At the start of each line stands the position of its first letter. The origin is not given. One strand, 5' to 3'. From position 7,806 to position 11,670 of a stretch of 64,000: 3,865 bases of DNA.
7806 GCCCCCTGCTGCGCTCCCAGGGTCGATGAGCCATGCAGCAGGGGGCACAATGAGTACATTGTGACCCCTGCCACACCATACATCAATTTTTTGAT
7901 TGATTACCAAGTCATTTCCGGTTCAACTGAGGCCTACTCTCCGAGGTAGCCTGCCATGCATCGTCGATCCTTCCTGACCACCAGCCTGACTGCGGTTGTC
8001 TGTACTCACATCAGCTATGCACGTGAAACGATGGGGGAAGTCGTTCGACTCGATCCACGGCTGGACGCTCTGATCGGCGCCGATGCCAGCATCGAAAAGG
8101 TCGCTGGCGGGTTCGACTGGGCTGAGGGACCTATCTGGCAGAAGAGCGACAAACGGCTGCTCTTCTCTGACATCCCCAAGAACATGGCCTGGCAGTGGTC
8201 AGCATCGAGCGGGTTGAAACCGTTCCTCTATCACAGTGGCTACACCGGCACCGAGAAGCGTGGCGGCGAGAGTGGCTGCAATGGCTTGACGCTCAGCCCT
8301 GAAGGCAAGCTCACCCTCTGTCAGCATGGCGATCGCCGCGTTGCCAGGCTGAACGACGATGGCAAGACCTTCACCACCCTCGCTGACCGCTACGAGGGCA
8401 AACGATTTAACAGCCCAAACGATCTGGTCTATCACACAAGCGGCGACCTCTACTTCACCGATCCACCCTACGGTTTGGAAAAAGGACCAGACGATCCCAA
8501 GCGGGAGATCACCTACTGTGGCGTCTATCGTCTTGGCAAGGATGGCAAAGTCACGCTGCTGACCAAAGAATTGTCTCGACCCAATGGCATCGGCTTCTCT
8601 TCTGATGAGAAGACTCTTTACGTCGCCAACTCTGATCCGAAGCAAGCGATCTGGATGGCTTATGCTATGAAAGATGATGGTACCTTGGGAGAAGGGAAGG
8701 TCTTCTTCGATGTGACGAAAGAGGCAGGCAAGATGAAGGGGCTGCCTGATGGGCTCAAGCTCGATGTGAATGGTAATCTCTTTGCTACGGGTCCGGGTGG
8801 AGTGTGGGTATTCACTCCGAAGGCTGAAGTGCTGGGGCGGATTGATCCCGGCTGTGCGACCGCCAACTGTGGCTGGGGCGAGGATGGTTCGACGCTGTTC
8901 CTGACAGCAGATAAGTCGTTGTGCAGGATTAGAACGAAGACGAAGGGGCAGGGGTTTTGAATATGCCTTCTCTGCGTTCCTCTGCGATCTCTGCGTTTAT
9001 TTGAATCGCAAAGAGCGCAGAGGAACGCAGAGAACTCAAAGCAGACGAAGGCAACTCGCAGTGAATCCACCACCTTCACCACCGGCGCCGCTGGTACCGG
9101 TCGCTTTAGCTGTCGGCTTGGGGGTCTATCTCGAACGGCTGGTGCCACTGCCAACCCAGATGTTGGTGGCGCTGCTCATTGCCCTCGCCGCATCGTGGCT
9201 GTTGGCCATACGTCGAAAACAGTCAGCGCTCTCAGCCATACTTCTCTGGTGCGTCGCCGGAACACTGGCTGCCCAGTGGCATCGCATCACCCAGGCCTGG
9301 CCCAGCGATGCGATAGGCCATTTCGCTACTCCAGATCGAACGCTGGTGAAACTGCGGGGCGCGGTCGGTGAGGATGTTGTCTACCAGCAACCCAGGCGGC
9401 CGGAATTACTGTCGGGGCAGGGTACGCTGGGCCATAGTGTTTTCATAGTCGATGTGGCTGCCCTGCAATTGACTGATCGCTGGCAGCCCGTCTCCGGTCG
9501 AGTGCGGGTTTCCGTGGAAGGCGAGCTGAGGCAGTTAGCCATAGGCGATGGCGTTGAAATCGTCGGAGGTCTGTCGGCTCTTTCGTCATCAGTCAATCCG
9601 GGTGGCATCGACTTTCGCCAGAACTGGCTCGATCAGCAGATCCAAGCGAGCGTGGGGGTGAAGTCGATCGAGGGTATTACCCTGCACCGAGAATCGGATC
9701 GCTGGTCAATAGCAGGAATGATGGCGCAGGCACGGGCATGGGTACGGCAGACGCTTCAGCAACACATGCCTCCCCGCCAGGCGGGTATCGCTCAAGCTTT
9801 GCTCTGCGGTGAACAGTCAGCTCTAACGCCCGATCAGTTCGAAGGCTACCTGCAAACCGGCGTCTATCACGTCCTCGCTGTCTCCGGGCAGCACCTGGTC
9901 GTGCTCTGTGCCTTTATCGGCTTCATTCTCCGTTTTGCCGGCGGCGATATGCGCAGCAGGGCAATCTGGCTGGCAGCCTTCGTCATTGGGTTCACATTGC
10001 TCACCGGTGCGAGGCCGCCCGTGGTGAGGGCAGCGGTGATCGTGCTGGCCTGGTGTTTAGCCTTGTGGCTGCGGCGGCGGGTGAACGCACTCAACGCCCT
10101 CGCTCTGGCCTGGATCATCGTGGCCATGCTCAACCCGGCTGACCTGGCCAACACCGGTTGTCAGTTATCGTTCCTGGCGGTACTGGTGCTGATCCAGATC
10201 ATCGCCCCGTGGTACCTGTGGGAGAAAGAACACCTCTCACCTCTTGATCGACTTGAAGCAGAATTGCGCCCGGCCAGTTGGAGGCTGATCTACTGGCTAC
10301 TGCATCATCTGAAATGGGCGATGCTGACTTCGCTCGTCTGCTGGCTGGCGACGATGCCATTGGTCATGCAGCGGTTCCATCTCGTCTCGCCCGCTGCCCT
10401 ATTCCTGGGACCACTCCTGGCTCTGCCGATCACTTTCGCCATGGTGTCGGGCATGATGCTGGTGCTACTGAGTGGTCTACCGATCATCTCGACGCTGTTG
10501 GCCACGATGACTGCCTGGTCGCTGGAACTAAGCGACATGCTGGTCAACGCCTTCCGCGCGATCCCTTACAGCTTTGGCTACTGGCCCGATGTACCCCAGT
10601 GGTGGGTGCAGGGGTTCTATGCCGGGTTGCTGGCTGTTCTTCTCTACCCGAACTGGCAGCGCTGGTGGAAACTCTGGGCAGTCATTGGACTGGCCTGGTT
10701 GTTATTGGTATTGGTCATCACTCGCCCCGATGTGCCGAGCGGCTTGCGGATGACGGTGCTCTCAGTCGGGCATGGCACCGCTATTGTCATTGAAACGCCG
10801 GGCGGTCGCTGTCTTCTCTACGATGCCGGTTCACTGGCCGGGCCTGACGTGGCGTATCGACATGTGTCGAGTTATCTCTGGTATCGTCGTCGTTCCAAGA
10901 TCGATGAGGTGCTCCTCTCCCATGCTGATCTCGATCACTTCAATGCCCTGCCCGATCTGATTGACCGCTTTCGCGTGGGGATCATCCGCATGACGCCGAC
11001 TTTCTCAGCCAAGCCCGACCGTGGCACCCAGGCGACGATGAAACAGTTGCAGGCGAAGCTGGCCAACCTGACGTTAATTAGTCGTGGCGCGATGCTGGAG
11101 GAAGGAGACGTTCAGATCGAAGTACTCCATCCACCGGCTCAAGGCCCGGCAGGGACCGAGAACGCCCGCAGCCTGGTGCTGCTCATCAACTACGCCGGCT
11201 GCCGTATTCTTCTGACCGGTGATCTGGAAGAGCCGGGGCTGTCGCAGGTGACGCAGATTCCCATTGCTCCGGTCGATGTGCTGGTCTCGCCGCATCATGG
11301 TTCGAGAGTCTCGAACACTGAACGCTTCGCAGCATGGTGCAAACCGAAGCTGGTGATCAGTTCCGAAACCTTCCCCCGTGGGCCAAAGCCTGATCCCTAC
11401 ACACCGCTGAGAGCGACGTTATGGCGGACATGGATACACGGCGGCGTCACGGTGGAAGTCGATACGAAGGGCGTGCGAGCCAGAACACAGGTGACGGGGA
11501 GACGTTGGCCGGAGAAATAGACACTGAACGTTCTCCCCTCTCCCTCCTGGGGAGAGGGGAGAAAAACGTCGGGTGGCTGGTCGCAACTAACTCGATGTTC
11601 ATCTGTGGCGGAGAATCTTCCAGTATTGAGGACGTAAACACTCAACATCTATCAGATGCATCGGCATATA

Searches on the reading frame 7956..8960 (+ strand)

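Call 100: search_protein_families(library=pfam, proteins=[window:7956-8960:+], max_evalue=0.01)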
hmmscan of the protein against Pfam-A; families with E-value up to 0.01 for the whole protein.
window:7956-8960:+ (334 aa): 3 families
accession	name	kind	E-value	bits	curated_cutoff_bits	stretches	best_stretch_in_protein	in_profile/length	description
PF08450.18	SGL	-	1.4e-41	143.1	26.3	1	55-318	1-244/246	SMP-30/Gluconolactonase/LRE-like region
PF01731.26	Arylesterase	-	0.0014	19.2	21.3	1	198-227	45-74/86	Arylesterase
PF03088.22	Str_synth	-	0.0055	17.2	25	0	191-226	40-76/89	Strictosidine synthase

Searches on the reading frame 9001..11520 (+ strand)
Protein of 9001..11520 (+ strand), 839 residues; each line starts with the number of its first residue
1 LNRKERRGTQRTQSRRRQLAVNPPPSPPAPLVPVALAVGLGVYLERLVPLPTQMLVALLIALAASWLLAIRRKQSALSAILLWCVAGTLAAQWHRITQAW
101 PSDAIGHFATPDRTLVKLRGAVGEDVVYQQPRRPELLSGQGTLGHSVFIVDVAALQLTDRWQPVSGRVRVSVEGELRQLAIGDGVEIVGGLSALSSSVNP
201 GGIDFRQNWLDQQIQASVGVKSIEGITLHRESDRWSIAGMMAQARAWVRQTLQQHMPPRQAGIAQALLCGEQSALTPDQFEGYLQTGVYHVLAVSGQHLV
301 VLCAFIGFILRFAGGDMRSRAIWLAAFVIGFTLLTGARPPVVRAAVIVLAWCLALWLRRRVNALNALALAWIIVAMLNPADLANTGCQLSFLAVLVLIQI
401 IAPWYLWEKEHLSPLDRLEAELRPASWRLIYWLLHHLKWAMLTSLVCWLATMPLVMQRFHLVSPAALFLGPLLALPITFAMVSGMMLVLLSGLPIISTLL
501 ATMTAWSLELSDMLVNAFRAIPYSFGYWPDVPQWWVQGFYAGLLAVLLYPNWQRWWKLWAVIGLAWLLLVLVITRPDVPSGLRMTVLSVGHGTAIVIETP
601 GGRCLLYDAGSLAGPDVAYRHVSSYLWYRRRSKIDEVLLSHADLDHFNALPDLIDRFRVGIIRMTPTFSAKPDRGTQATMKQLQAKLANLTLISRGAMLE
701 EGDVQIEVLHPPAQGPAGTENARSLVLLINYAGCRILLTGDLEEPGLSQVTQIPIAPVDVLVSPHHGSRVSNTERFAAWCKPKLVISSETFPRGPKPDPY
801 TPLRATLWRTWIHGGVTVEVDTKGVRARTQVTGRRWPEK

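Call 45: search_protein_families(library=pfam, proteins=[window:9001-11520:+], max_evalue=0.0001)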
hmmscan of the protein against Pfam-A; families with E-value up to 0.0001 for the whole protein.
window:9001-11520:+ (839 aa): 5 families
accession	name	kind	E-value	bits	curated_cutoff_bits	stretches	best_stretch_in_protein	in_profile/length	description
PF03772.21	Competence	-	1.5e-45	156.1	23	1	267-552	1-269/270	Competence protein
PF13567.11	DUF4131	-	7.4e-18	65.2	31.6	1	49-224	4-163/165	Domain of unknown function (DUF4131)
PF00753.33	Lactamase_B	-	7e-15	55.9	22.7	1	589-772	3-177/196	Metallo-beta-lactamase superfamily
PF13483.12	Lactamase_B_3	-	4.4e-08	33.7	24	1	595-786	10-157/160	Beta-lactamase superfamily domain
PF12706.13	Lactamase_B_2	-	2.8e-05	24.2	27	1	629-762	24-161/200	Beta-lactamase superfamily domain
